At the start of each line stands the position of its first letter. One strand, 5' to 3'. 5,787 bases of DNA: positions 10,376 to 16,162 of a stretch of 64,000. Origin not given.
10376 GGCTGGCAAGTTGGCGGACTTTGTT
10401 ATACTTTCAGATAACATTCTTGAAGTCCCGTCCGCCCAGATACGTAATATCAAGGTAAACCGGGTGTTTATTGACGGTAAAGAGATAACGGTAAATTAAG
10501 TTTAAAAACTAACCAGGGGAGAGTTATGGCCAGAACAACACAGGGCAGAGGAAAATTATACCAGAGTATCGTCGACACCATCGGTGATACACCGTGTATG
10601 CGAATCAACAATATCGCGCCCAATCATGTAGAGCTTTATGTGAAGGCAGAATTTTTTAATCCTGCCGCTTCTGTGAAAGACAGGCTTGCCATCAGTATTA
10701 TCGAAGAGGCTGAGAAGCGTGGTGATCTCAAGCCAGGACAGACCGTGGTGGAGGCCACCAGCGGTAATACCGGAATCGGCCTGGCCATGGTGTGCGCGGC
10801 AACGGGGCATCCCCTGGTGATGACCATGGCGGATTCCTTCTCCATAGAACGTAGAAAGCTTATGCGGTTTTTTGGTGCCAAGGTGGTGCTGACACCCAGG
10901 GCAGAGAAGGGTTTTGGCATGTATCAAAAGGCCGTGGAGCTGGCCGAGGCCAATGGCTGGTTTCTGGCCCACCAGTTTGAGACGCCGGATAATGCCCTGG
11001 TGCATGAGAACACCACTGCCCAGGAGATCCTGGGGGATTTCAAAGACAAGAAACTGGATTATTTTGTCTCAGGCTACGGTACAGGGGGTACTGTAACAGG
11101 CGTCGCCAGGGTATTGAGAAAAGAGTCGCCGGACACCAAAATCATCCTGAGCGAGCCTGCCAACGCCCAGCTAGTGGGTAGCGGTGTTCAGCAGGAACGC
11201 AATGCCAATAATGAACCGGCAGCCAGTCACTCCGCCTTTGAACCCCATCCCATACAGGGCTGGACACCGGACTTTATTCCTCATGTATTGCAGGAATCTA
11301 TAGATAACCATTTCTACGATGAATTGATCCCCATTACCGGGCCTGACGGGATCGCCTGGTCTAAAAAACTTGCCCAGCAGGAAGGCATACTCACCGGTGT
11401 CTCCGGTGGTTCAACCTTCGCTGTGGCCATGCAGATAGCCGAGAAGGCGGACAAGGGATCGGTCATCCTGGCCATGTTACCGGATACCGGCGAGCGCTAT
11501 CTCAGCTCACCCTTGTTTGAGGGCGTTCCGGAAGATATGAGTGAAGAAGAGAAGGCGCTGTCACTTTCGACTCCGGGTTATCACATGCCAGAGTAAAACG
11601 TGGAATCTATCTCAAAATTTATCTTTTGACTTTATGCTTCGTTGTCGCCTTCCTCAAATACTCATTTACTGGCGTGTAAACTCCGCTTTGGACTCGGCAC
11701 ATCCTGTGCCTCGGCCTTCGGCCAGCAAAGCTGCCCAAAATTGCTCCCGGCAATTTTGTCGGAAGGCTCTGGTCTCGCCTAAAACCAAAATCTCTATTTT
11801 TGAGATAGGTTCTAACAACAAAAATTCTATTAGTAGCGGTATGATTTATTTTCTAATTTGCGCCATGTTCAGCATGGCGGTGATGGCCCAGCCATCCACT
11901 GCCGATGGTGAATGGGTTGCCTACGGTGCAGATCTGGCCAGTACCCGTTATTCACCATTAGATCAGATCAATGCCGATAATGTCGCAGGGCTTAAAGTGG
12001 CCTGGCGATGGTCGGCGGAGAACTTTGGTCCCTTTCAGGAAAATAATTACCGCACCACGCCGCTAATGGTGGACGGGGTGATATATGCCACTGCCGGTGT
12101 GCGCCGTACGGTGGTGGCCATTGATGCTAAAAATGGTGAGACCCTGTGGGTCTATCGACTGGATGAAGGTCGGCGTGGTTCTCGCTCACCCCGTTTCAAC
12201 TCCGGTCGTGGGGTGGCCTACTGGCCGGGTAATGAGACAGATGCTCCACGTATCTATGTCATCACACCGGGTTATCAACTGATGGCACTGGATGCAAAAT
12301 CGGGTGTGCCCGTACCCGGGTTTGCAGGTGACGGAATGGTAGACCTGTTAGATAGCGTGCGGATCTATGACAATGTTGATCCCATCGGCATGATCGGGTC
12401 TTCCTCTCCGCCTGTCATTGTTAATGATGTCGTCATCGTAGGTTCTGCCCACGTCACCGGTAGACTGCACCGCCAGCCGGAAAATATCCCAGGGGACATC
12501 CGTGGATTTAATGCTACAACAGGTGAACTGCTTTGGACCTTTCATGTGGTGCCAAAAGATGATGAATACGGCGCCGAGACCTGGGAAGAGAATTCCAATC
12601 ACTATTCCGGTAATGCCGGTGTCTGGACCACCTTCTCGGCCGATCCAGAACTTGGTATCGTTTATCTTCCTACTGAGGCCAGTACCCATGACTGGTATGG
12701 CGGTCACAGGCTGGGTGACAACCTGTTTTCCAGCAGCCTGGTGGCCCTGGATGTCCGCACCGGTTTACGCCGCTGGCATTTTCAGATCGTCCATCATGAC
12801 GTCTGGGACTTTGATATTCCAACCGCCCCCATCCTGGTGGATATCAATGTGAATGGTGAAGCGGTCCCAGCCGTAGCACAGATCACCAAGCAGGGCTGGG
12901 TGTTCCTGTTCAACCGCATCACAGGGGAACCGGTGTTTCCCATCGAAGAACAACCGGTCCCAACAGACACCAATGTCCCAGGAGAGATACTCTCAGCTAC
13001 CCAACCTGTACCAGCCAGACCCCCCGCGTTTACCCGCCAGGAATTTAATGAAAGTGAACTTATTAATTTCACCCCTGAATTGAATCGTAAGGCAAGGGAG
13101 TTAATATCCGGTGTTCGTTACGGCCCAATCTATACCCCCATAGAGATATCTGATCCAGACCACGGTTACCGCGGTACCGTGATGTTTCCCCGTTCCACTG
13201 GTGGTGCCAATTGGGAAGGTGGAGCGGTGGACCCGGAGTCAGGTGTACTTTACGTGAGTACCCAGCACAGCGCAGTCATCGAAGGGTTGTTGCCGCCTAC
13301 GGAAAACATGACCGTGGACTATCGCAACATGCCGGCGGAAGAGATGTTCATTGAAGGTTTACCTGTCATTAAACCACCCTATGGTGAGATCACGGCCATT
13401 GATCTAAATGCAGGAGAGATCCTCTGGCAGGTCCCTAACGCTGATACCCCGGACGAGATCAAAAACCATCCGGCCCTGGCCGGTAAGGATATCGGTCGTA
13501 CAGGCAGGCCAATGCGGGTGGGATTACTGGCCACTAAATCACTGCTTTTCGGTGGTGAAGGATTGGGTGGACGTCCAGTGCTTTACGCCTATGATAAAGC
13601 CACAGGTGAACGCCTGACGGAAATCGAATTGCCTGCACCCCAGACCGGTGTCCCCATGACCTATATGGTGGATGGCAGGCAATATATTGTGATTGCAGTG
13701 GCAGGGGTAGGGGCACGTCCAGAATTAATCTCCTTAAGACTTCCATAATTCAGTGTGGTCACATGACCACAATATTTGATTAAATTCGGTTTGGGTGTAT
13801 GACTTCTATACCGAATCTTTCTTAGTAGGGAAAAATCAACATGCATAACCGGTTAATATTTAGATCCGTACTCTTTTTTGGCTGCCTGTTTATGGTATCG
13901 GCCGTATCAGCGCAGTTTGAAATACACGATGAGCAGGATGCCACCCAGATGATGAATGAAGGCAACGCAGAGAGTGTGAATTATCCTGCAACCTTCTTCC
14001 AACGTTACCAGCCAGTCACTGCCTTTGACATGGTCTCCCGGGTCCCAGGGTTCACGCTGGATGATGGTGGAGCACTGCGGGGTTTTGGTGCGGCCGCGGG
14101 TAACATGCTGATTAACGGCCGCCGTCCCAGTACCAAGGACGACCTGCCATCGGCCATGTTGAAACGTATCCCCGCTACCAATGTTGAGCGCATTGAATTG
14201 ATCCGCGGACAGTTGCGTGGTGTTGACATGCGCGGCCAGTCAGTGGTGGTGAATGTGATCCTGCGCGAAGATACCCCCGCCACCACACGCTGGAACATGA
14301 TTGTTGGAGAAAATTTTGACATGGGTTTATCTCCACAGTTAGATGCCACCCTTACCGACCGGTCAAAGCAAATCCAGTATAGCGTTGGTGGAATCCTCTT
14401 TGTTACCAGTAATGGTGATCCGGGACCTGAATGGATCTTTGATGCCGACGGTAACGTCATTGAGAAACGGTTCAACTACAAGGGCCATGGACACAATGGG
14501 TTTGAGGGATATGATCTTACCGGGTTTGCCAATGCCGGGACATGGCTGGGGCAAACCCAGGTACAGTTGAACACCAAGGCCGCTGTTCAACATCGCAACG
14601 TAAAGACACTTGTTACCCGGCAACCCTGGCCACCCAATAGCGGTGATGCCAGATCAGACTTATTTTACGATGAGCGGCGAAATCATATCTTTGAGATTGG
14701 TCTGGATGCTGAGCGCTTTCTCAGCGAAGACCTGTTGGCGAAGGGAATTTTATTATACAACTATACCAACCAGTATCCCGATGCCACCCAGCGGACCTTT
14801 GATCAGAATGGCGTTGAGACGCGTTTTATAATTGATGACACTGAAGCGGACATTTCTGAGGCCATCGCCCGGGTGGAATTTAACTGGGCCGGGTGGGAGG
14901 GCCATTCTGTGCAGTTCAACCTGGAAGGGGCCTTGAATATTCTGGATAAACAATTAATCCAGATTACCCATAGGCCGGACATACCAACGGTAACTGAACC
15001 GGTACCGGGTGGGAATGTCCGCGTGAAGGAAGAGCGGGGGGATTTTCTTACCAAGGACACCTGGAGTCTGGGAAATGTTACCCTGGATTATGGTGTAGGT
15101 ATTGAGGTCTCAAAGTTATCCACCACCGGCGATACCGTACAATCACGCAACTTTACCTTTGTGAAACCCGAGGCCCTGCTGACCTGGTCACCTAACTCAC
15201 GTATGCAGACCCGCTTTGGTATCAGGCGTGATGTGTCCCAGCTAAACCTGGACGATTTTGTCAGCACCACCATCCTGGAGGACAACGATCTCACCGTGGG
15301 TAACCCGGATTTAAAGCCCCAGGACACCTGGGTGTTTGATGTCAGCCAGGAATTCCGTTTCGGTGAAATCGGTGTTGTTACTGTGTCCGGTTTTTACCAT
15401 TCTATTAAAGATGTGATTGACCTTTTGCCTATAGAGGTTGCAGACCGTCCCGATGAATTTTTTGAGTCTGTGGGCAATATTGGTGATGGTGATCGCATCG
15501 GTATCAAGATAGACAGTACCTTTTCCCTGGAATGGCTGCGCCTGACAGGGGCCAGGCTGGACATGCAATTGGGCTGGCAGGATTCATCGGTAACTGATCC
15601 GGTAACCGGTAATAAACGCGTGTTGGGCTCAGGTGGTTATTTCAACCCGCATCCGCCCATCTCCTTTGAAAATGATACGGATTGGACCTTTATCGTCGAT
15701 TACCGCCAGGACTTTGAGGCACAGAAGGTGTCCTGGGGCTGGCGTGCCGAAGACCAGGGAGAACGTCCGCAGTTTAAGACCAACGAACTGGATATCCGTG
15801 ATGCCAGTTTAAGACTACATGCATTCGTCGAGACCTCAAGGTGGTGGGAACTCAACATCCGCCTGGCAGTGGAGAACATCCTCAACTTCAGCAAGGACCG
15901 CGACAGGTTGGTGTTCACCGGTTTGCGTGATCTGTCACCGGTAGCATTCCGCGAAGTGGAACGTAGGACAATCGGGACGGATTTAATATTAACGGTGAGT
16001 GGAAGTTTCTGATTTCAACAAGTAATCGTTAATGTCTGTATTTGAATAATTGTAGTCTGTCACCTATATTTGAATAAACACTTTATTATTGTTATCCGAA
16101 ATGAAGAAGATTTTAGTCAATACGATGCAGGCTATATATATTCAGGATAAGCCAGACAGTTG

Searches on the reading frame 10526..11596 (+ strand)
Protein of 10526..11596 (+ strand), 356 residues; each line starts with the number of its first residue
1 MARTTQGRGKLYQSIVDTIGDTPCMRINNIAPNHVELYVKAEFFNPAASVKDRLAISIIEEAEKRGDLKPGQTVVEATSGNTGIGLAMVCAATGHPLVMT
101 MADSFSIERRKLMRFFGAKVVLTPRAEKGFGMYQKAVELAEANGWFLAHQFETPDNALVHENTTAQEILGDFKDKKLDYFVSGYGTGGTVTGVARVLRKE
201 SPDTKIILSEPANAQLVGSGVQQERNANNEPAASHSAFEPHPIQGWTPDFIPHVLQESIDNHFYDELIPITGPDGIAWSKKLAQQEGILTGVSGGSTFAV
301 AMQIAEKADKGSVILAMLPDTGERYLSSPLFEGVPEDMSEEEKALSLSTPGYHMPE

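Call 58: search_protein_families(library=pfam, proteins=[window:10526-11596:+], max_evalue=0.00001)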
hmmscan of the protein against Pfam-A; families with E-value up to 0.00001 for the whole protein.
window:10526-11596:+ (356 aa): 1 family
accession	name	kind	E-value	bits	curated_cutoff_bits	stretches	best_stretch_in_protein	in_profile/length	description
PF00291.31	PALP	-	5.5e-64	216.8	35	1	17-320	3-295/295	Pyridoxal-phosphate dependent enzyme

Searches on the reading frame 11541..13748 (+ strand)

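Call 58: search_protein_families(library=pfam, proteins=[window:11541-13748:+], max_evalue=0.00001)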
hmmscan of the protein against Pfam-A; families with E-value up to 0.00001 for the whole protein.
window:11541-13748:+ (735 aa): 2 families
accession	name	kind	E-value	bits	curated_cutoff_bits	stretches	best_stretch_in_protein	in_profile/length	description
PF01011.28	PQQ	-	1.6e-186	622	26.7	1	125-716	1-595/595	Glucose/ethanol/alcohol dehydrogenase, beta-propeller domain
PF13360.13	PQQ_2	-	6.9e-16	59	27.6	1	174-333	30-143/233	Outer membrane protein assembly factor BamB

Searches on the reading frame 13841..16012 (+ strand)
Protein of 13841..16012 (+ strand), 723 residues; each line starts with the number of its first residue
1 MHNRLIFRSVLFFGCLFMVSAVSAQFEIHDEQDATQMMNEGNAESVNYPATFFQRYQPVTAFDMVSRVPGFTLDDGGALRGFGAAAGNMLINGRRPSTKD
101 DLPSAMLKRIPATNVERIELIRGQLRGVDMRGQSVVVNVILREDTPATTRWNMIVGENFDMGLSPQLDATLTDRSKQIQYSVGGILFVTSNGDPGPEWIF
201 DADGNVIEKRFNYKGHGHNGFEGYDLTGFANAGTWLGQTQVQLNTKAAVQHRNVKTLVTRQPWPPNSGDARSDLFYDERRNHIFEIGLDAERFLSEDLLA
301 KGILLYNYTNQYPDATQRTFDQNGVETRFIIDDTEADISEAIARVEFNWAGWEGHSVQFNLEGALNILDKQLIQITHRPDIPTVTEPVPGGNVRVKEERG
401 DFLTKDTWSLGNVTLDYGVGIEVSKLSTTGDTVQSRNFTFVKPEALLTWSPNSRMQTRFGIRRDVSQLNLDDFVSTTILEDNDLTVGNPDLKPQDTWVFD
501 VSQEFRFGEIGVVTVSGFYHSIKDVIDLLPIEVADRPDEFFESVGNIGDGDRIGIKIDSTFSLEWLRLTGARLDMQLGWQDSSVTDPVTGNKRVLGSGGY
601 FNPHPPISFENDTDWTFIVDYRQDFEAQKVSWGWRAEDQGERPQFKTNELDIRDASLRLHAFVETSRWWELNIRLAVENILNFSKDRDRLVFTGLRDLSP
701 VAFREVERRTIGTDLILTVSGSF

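Call 59: search_protein_families(library=pfam, proteins=[window:13841-16012:+], max_evalue=0.00001)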
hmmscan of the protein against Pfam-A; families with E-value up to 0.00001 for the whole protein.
window:13841-16012:+ (723 aa): 2 families
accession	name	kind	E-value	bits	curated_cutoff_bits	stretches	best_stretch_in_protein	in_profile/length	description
PF00593.30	TonB_dep_Rec_b-barrel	-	8.6e-13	49.4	27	1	232-680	18-436/436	TonB dependent receptor-like, beta-barrel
PF14905.12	OMP_b-brl_3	-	7.9e-11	42.1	27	1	332-624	48-337/408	Outer membrane protein beta-barrel family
